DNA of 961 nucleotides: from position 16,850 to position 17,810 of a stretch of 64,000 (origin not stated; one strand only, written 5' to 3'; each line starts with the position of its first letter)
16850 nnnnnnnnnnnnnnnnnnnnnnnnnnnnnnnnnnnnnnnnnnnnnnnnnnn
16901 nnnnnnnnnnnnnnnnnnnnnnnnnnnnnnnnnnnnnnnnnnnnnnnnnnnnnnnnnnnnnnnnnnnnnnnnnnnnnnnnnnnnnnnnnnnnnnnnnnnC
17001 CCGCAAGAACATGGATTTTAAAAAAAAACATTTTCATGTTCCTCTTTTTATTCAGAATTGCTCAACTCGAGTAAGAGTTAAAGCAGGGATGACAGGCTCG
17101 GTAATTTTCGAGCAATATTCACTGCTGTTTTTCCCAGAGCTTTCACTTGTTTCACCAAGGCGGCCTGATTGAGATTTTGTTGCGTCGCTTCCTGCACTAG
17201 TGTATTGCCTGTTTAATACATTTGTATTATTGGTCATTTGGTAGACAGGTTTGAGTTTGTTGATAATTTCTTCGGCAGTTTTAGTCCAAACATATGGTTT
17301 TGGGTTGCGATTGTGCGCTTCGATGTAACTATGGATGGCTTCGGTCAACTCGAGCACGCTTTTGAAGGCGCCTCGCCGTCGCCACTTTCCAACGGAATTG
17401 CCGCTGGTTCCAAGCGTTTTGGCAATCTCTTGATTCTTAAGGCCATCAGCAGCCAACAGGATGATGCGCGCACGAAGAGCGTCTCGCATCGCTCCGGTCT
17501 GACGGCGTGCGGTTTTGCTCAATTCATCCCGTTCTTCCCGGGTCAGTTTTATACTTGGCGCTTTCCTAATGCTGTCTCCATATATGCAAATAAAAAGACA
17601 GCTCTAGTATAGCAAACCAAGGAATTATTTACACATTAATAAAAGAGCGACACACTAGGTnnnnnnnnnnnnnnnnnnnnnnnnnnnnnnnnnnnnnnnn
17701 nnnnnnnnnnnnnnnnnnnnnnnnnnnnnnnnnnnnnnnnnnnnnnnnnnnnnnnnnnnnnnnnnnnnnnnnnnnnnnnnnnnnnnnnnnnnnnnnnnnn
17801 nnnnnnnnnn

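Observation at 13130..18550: ~900-bp direct duplication of the ileS 3' end bracketing a mosaic insertion (intron + lipase + deleted IS630)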

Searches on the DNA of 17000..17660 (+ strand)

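Call 24: search_dna_similar(query=window:17000-17660:+, collection=plasmids, mode=distant, max_rows=5)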
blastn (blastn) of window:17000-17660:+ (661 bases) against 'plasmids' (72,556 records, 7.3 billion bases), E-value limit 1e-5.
No match.
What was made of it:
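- Tried and rejected: (3) A search of plasmid records with the IS remnant gave no match (call 24).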

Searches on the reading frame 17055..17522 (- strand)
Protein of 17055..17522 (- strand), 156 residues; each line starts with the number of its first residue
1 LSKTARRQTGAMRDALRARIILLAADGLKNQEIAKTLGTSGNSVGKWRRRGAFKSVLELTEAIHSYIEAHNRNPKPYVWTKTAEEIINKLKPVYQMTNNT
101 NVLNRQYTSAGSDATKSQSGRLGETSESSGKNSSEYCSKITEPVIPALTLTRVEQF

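Call 13: search_protein_families(library=pfam, proteins=[window:17055-17522:-], max_evalue=0.01)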
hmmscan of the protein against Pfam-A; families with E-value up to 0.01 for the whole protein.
window:17055-17522:- (156 aa): 3 families
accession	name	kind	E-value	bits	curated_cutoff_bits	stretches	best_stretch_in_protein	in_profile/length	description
PF13384.12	HTH_23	-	3.7e-08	33.4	24.6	1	13-50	3-40/50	Homeodomain-like domain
PF08281.18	Sigma70_r4_2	-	3.7e-05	23.7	25.7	1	17-51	15-50/54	Sigma-70, region 4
PF13551.12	HTH_29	-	0.0021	18.6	28.1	1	17-50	1-35/64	Winged helix-turn helix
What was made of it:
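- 17200..17655 (-): IS630-family internal-deletion derivative (456 bp) flanked by CTAG at 17197-17200 and 17655-17658. Only the HTH part remains (call 13).
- On IS630-family insertion sequence (derivative at 17200-17655): The derivative keeps only HTH_23 (call 13), so it is non-autonomous.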
